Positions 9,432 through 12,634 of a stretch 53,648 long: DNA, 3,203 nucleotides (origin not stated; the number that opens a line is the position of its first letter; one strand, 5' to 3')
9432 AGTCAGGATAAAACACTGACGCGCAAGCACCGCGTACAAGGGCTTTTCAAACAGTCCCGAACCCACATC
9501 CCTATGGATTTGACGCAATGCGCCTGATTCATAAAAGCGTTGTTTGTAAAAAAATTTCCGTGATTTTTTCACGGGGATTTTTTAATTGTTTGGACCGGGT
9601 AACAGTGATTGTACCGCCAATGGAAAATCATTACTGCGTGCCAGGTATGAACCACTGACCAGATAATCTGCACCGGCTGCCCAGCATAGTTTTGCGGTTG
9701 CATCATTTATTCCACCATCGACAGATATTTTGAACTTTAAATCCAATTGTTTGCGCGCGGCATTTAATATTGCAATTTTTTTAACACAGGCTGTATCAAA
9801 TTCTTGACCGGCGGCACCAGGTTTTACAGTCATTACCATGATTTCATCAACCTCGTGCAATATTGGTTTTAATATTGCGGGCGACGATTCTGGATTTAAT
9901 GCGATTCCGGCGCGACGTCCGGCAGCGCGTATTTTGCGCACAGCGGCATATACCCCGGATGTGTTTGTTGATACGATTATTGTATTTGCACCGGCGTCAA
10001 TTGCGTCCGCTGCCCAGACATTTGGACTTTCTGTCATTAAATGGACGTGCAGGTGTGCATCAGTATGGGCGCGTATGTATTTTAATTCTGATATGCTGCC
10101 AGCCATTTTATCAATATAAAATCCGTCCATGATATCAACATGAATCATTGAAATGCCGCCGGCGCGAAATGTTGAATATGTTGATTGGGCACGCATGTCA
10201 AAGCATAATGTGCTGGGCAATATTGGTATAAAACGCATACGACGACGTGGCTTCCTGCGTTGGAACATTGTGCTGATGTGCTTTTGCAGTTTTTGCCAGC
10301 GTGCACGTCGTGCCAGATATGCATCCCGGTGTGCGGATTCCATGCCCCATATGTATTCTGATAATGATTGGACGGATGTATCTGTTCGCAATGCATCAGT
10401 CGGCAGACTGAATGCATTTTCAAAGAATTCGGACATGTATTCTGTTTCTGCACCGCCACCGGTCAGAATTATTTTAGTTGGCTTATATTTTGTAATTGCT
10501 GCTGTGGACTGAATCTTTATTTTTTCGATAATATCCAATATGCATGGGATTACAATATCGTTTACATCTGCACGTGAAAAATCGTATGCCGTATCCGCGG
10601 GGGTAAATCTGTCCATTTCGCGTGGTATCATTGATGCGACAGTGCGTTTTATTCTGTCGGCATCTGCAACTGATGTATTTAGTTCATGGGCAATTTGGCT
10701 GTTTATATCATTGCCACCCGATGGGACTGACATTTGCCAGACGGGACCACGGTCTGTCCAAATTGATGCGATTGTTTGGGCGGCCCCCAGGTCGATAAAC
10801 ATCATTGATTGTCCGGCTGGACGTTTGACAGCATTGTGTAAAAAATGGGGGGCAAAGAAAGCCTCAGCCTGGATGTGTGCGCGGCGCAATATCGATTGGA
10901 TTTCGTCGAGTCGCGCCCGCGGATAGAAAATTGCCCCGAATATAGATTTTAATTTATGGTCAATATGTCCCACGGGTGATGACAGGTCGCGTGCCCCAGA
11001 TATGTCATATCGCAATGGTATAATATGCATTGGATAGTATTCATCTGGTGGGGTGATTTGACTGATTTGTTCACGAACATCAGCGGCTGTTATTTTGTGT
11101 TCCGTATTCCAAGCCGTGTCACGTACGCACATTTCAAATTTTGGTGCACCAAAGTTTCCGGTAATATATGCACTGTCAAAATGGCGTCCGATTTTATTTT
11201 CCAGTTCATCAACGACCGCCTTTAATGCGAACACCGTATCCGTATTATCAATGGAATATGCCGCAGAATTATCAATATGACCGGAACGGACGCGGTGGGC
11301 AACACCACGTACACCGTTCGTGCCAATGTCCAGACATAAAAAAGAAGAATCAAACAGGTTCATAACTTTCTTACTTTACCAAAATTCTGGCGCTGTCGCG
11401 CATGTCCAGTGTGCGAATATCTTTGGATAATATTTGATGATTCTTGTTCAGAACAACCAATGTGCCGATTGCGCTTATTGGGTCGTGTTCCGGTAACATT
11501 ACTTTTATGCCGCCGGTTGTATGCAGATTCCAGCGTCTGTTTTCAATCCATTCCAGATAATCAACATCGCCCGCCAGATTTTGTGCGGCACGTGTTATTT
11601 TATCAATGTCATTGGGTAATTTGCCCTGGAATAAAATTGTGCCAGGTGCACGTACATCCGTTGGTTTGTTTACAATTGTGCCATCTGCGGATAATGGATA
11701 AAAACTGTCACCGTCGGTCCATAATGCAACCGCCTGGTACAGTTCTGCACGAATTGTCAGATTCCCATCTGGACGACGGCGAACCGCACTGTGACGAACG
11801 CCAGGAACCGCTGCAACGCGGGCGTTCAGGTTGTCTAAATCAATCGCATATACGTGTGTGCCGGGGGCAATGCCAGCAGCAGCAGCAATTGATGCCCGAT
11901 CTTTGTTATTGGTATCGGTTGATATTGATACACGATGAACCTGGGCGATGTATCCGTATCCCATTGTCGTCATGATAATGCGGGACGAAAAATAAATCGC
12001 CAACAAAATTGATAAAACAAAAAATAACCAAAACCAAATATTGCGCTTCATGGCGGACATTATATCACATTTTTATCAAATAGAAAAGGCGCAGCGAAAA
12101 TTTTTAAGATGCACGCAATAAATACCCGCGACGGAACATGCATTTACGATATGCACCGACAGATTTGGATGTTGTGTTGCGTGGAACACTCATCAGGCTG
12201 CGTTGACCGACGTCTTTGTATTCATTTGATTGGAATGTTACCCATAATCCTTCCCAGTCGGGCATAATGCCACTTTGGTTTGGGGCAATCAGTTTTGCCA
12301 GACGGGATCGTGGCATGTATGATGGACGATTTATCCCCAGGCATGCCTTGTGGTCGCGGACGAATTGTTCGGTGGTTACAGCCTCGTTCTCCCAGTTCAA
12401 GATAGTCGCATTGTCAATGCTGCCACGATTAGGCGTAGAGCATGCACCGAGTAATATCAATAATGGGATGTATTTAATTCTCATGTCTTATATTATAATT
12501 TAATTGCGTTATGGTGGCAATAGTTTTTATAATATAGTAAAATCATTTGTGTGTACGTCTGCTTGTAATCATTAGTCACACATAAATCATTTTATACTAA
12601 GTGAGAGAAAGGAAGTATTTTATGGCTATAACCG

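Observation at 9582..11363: FtsA fused in frame to a complete ribulose-phosphate 3-epimerase-like barrel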

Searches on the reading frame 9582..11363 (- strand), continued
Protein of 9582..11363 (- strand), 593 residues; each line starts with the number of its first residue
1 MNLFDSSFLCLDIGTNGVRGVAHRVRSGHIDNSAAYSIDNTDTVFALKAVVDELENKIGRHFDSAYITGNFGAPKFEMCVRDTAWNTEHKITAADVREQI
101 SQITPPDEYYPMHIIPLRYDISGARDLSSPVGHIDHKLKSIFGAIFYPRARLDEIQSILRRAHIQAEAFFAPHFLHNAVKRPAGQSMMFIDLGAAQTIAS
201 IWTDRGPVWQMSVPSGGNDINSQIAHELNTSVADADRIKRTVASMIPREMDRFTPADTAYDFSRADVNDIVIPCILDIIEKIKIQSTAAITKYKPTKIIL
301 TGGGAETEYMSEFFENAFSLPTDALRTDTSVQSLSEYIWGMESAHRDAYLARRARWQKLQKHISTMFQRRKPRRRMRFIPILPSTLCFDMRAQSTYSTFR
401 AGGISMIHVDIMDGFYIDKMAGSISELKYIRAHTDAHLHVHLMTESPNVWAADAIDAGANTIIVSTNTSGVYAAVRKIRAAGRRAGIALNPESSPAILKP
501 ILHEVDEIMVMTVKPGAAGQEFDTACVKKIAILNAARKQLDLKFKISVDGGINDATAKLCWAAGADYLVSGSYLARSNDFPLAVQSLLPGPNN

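Call 65: search_protein_families(library=pfam, proteins=[P0235, P0222, P0262, P0180, P0186, P0251, P0140, P0135, P0142], max_evalue=0.001)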
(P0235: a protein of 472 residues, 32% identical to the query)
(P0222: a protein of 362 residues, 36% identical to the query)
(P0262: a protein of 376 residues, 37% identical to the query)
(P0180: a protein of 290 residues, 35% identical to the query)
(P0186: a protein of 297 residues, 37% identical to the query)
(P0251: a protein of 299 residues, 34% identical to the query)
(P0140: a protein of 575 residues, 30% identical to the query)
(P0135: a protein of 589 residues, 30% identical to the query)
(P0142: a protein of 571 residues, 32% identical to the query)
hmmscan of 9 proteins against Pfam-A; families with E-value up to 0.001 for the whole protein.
P0235 (472 aa): 2 families
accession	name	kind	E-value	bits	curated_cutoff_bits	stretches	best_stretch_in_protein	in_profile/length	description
PF00834.25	Ribul_P_3_epim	-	1.4e-79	266.6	21.1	1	256-453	1-198/198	Ribulose-phosphate 3 epimerase family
PF01182.26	Glucosamine_iso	-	1.3e-71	241.4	27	1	10-234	2-225/225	Glucosamine-6-phosphate isomerases/6-phosphogluconolactonase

P0222 (362 aa): 2 families
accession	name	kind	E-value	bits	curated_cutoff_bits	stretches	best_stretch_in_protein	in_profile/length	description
PF00834.25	Ribul_P_3_epim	-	6.5e-77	257.9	21.1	1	154-347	2-198/198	Ribulose-phosphate 3 epimerase family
PF03652.20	RuvX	-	5.9e-37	127.5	29.2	1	1-134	1-133/134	Holliday junction resolvase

P0262 (376 aa): 2 families
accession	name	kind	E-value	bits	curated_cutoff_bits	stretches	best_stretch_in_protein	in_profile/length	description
PF00834.25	Ribul_P_3_epim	-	2.2e-80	269.2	21.1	1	3-200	1-198/198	Ribulose-phosphate 3 epimerase family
PF00571.33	CBS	-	2.8e-23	82.4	24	2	316-369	1-55/57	CBS domain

P0180 (290 aa): 1 family
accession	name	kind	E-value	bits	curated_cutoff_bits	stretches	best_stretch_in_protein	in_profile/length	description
PF00834.25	Ribul_P_3_epim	-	4.2e-70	235.6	21.1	1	79-276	1-198/198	Ribulose-phosphate 3 epimerase family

P0186 (297 aa): 3 families
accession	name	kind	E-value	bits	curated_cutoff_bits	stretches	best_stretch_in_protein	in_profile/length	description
PF00834.25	Ribul_P_3_epim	-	5.9e-72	241.7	21.1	1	4-201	1-198/198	Ribulose-phosphate 3 epimerase family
PF00215.30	OMPdecase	-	4.5e-05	23.9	27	1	73-212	70-220/221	Orotidine 5'-phosphate decarboxylase / HUMPS family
PF04131.20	NanE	-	0.00066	19.4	27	0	62-208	45-184/192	Putative N-acetylmannosamine-6-phosphate epimerase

P0251 (299 aa): 1 family
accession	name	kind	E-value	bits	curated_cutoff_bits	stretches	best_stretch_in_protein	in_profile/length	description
PF00834.25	Ribul_P_3_epim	-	1.5e-73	246.9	21.1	1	12-208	2-198/198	Ribulose-phosphate 3 epimerase family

P0140 (575 aa): 1 family
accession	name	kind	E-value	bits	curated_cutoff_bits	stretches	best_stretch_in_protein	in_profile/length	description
PF00834.25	Ribul_P_3_epim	-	1e-06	28.8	21.1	1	376-500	9-134/198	Ribulose-phosphate 3 epimerase family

P0135 (589 aa): 2 families
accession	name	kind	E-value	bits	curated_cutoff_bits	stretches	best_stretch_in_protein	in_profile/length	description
PF00834.25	Ribul_P_3_epim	-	3.7e-25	88.9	21.1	1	395-574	18-198/198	Ribulose-phosphate 3 epimerase family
PF02491.25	SHS2_FTSA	-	0.00023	21.9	25.4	1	89-137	20-66/79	SHS2 domain inserted in FTSA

P0142 (571 aa): 2 families
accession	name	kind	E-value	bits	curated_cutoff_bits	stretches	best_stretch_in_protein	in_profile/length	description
PF00834.25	Ribul_P_3_epim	-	2.4e-32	112.4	21.1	1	378-551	21-194/198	Ribulose-phosphate 3 epimerase family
PF02491.25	SHS2_FTSA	-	6.6e-08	33.2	25.4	1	76-147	7-78/79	SHS2 domain inserted in FTSA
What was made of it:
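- Closest known: Other Rpe fusion proteins in sequence databases. Same: The Rpe barrel tolerates N- or C-terminal fusion partners, including a functionally unrelated neighbour, RuvX (call 65).
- SHS2_FTSA passes the Pfam cutoff in the divergent member P0142 (call 65). RuvX-Rpe, 6PGL-Rpe and Rpe-CBS fusions exist in the database (call 65). Rpe also fuses with an unrelated neighbour, RuvX, elsewhere (call 65).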

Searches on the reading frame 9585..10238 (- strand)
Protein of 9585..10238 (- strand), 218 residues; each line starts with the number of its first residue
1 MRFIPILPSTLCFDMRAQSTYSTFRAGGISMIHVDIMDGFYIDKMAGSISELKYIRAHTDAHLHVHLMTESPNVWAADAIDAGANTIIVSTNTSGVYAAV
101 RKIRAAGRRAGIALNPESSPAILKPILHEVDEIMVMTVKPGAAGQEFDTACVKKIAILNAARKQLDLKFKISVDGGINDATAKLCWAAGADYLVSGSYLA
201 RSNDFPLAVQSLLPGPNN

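Call 24: search_solved_structures(query=window:9585-10238:-, max_evalue=1e-10, show_alignments=2)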
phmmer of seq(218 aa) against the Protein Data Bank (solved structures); distinct sequences matched with E-value up to 1e-10: 14.
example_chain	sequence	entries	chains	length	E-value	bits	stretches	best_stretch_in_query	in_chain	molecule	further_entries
2fli_A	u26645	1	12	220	2.6e-37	131.9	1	4-213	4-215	ribulose-phosphate 3-epimerase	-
3ct7_A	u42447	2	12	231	1.2e-26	97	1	6-197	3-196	D-allulose-6-phosphate 3-epimerase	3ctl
1rpx_A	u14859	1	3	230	1.1e-25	93.9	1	22-211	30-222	PROTEIN (RIBULOSE-PHOSPHATE 3-EPIMERASE)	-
3qc3_A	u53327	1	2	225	2.3e-23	86.3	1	26-213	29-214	D-ribulose-5-phosphate-3-epimerase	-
3ovp_A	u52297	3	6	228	2.4e-23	86.2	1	26-213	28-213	Ribulose-phosphate 3-epimerase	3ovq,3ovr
4nu7_A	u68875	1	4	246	2.9e-23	86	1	6-208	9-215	Ribulose-phosphate 3-epimerase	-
7b1w_J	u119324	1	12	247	2.9e-23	85.9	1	7-210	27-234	Ribulose-phosphate 3-epimerase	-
7u5y_A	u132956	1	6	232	4.6e-22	82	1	5-210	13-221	Ribulose-phosphate 3-epimerase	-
1h1y_A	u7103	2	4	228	9.5e-22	81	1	8-200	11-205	D-RIBULOSE-5-PHOSPHATE 3-EPIMERASE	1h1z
1tqj_A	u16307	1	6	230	7.6e-21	78.1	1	4-209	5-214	Ribulose-phosphate 3-epimerase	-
3inp_A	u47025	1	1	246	2.7e-20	76.3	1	1-210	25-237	D-ribulose-phosphate 3-epimerase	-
7sbj_A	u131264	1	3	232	3.3e-20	76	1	16-200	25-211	Ribulose-phosphate 3-epimerase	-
5umf_A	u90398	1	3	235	6.4e-19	71.8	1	6-209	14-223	Ribulose-phosphate 3-epimerase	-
1tqx_A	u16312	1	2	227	1.6e-14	57.4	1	7-206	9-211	D-ribulose-5-phosphate 3-epimerase, putative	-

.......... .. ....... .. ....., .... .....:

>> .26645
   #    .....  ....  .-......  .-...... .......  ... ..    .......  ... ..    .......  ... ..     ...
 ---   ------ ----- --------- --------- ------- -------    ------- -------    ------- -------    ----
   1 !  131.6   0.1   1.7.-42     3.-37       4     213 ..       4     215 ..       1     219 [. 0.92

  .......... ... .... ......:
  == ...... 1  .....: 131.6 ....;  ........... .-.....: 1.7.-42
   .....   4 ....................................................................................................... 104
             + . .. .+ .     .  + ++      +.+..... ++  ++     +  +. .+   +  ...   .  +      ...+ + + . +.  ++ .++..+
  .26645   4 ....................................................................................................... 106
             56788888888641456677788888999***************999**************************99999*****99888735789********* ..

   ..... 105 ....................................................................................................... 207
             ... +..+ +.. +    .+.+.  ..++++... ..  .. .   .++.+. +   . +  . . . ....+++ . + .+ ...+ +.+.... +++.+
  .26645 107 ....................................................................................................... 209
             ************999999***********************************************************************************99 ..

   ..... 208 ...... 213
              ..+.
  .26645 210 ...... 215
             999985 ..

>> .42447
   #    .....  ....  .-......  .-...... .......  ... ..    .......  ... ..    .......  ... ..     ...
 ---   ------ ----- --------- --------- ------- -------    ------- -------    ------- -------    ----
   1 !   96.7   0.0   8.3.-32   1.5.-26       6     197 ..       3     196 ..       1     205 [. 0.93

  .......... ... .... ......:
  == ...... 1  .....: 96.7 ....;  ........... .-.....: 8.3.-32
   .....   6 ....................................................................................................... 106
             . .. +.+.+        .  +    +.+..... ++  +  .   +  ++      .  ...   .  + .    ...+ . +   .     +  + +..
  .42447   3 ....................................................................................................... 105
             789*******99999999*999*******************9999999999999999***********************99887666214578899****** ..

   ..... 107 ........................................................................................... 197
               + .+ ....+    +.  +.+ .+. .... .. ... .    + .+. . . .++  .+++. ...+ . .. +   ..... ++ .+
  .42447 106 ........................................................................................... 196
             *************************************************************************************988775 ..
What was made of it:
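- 9600..10232 (-): Rpe (beta/alpha)8 barrel, residues 378-588. It has Ser384, the metal/catalytic tetrad His408, Asp410, His441 and Asp549, the Met cushion (412, 443, 510/512), and the phosphate-binding segments P515-G-A-A-G-Q, D549-G-G and G571-S. PDB 2FLI E 2.6e-37 (call 24).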

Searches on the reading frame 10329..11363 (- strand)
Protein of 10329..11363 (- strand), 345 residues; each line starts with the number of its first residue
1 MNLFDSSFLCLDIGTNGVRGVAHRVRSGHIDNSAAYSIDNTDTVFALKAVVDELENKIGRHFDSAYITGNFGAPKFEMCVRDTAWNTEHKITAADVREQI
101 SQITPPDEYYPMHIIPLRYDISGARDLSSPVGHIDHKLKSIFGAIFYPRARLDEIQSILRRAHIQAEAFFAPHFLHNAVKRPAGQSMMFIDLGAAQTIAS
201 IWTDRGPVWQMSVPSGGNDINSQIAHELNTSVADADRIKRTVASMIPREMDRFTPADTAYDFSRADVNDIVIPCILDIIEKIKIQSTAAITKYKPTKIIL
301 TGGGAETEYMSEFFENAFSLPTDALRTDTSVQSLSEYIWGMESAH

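Call 23: search_solved_structures(query=A1, max_evalue=1, show_alignments=1)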
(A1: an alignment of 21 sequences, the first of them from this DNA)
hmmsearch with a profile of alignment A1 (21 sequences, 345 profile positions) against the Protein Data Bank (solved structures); distinct sequences matched with E-value up to 1: 119 (the best 60 are shown).
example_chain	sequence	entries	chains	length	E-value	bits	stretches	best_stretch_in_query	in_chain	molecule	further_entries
7q6f_A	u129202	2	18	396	1.6e-26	96.4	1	11-323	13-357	Cell division protein FtsA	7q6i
7q6g_A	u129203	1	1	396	2.8e-25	92.3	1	41-324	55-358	Cell division protein FtsA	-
7q6d_A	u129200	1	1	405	2e-24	89.5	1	41-324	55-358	Cell division protein FtsA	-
3wt0_A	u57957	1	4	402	2.2e-22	82.8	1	4-323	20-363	Cell division protein FtsA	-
3wqt_A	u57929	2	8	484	4.2e-22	81.9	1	5-323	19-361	Cell division protein FtsA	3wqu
1e4f_T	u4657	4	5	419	8.7e-21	77.5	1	10-323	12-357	CELL DIVISION PROTEIN FTSA | CELL DIVISION PROTEIN FTSA, PUTATIVE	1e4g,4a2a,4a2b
3jc8_Ma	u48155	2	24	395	2.1e-14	56.6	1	149-331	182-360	Type IV pilus biogenesis protein PilM | PilM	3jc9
7bvy_A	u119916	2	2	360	3.7e-11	45.9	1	185-328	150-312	Cell shape determining protein MreB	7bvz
7e1c_A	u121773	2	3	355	4.2e-11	45.7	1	185-330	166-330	Cell shape-determining protein MreB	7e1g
2ych_A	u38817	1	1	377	2.1e-10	43.4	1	178-324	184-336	COMPETENCE PROTEIN PILM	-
7zpt_M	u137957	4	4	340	1e-09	41.1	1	186-326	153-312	Cell shape-determining protein MreB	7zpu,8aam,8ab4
8azg_M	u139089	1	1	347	1e-09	41.1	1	186-326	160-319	Cell shape-determining protein MreB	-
5eox_A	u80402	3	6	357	3.3e-08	36.2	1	185-240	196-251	Type 4 fimbrial biogenesis protein PilM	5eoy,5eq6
5eou_A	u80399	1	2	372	3.7e-08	36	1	185-240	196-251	Type 4 fimbrial biogenesis protein PilM,Type 4 fimbrial biogenesis protein PilN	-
1jce_A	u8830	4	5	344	5.6e-08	35.4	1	186-322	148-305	ROD SHAPE-DETERMINING PROTEIN MREB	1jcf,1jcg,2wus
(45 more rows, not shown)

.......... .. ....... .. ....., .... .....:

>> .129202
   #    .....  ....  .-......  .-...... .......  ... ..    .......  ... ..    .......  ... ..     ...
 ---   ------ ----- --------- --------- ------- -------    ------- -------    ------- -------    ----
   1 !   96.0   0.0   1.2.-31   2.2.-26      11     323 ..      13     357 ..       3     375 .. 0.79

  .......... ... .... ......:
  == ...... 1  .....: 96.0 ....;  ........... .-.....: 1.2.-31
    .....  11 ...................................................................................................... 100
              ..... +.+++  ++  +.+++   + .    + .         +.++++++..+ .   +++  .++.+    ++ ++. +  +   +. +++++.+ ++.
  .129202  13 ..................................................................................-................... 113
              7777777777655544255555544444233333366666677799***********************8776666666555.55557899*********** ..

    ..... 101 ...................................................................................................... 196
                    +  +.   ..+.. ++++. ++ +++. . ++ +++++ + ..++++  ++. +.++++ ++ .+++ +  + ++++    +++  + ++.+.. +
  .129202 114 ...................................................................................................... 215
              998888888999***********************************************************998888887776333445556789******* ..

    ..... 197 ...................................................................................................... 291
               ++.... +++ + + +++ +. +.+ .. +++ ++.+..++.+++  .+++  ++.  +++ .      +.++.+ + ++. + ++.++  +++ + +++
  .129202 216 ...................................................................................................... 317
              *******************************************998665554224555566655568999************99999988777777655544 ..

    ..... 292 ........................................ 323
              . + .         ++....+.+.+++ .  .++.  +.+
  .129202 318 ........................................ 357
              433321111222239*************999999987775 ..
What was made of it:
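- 10314..11363 (-): FtsA core, residues 1-350: actin/ASKHA fold with a 1C (SHS2) subdomain. ATP motifs are phosphate-1 D12-I-G-T, phosphate-2 D191-L-G-x-x-x-T197 and adenosine G302-G-G-A. The family profile hits FtsA structures first: 7q6f E 1.6e-26 and 1e4f E 9e-21, against PilM 2e-14 and MreB 4e-11 (call 23).
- On FtsA: The profile aligns with FtsA over residues 11-323 (call 23).
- Profile against PDB: FtsA E 1.6e-26 to 9e-21 over nearly the full length; PilM 2e-14; MreB 4e-11 (call 23).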

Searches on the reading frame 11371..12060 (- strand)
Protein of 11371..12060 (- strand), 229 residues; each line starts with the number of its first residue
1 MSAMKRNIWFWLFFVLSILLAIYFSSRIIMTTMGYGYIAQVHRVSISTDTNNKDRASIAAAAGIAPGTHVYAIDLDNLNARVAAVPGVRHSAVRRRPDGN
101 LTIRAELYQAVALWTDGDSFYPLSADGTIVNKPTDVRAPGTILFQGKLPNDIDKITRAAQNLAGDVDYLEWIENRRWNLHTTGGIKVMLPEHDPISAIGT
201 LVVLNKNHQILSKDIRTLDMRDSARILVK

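Call 12: search_protein_families(library=pfam, proteins=[window:11371-12060:-], max_evalue=0.001)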
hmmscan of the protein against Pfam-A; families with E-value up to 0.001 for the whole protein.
window:11371-12060:- (229 aa): 2 families
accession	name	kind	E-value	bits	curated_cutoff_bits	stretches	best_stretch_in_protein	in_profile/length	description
PF03799.20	FtsQ_DivIB_C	-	3.5e-09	37.9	21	1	112-221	1-114/114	Cell division protein FtsQ/DivIB, C-terminal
PF08478.15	POTRA_1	-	0.00017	22.3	23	1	41-103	3-64/69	POTRA domain, FtsQ-type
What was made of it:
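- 11371..12060 (-): ftsQ (229 aa; POTRA plus FtsQ/DivIB C-terminal domain). PF03799, E 3.5e-9; POTRA_1, E 1.7e-4 (call 12).
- Checked: The upstream ORF 11371..12060 (-) is FtsQ (PF03799, E 3.5e-9, plus a POTRA domain; call 12).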

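Call 66: search_protein_families(library=ncbifam, proteins=[window:11371-12060:-], max_evalue=0.01)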
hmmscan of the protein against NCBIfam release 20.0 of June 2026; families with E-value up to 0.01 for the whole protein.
window:11371-12060:- (229 aa): 2 families
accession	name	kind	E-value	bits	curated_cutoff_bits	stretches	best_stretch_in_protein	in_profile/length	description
NF008043.0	PRK10775.1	equivalog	0.0019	17.4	366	1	12-221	29-247/276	cell division protein FtsQ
NF004039.0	PRK05529.1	equivalog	0.0022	17.2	353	1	34-144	56-164/255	cell division protein FtsQ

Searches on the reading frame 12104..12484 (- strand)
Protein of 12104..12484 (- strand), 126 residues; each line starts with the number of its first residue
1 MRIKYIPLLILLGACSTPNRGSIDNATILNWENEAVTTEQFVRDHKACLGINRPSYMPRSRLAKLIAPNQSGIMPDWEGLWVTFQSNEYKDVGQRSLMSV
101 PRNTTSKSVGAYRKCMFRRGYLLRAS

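Call 12: search_protein_families(library=pfam, proteins=[window:12104-12484:-], max_evalue=0.001)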
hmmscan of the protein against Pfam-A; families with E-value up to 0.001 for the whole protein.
window:12104-12484:- (126 aa): 0 families

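Call 66: search_protein_families(library=ncbifam, proteins=[window:12104-12484:-], max_evalue=0.01)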
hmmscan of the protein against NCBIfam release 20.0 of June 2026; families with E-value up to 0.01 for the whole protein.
window:12104-12484:- (126 aa): 0 families
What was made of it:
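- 12104..12484 (-): 126-aa predicted lipoprotein (lipobox LLGAC) of unknown family. It is the first gene of the conserved lipoprotein-ftsQ-fusion operon. No Pfam or NCBIfam hit (calls 12, 66).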
